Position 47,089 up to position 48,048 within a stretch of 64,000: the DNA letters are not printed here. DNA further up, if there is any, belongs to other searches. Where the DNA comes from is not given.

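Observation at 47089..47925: RAYT-like Y1 transposase flanked by REP-like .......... palindromes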

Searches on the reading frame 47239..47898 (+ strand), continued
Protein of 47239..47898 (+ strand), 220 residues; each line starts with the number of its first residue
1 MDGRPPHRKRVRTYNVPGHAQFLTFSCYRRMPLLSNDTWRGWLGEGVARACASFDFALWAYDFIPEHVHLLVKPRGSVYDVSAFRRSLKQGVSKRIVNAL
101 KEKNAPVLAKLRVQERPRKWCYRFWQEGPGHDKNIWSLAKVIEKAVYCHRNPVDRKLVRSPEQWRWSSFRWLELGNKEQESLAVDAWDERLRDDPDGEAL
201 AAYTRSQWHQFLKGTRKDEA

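Call 46: find_related_loci(query=A1, collection=metagenome_contigs, flank=3000)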
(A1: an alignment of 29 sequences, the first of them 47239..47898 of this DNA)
Query A1 (220 aa) in metagenome_contigs; peptide patterns used: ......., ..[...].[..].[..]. (x = any residue, [..] = any of these).
600 stretches matched a pattern (row limit reached: there are more); 419 encode a relative of the query (tblastn E <= 1e-3); the best 80 are kept; 80 distinct loci.
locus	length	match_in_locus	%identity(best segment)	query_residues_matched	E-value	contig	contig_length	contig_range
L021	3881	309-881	58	5-195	1e-75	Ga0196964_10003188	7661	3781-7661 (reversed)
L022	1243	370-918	59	8-191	3e-76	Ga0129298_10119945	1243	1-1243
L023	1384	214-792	56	8-200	3e-75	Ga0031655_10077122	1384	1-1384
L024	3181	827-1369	56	9-189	3e-70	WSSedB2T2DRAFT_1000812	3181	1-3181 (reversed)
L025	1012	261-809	58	8-191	6e-75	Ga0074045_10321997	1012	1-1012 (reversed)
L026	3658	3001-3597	54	1-204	5e-69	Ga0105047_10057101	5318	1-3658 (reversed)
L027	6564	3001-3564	55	2-189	3e-68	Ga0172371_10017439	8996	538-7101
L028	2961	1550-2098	55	9-191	3e-68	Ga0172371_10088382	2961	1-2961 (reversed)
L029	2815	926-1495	54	2-189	8e-68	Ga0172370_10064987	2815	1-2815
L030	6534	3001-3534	54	9-187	2e-61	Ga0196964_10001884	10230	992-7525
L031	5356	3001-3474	54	6-163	4e-56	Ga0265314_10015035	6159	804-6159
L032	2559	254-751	51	6-171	8e-56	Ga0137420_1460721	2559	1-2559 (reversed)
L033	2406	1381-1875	49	6-170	6e-54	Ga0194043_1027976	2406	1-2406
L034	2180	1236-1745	48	1-170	4e-53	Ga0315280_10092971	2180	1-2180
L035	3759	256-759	51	1-168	2e-52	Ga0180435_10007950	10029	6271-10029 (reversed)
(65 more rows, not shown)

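Call 61: search_protein_families(library=ncbifam, alignment_id=A1, max_evalue=0.001)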
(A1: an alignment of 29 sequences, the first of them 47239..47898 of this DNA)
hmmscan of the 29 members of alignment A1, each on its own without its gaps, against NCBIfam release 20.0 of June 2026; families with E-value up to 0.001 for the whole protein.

A. member 1, window:47239-47898:+ (220 aa): 2 families
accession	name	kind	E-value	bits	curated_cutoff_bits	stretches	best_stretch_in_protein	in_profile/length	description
NF047646.1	REP_Tyr_transpos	equivalog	1.3e-17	64.1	80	1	11-167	2-146/146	REP-associated tyrosine transposase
NF033573.1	transpos_IS200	equivalog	9.1e-06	25.9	55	1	22-110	15-94/126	IS200/IS605 family transposase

B. families by the number of members that match (of 29 scanned): 2 families
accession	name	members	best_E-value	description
NF047646.1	REP_Tyr_transpos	29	8.2e-29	REP-associated tyrosine transposase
NF033573.1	transpos_IS200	28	9.6e-09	IS200/IS605 family transposase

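Call 73: find_related_loci(query=A1, collection=viral_contigs, flank=3000)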
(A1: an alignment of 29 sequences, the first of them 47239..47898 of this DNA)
Query A1 (220 aa) in viral_contigs; peptide patterns used: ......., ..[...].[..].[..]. (x = any residue, [..] = any of these).
32 stretches matched a pattern; 1 encode a relative of the query (tblastn E <= 1e-3); 1 distinct loci.
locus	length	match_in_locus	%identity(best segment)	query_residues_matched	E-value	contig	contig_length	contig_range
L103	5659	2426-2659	33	4-83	7e-6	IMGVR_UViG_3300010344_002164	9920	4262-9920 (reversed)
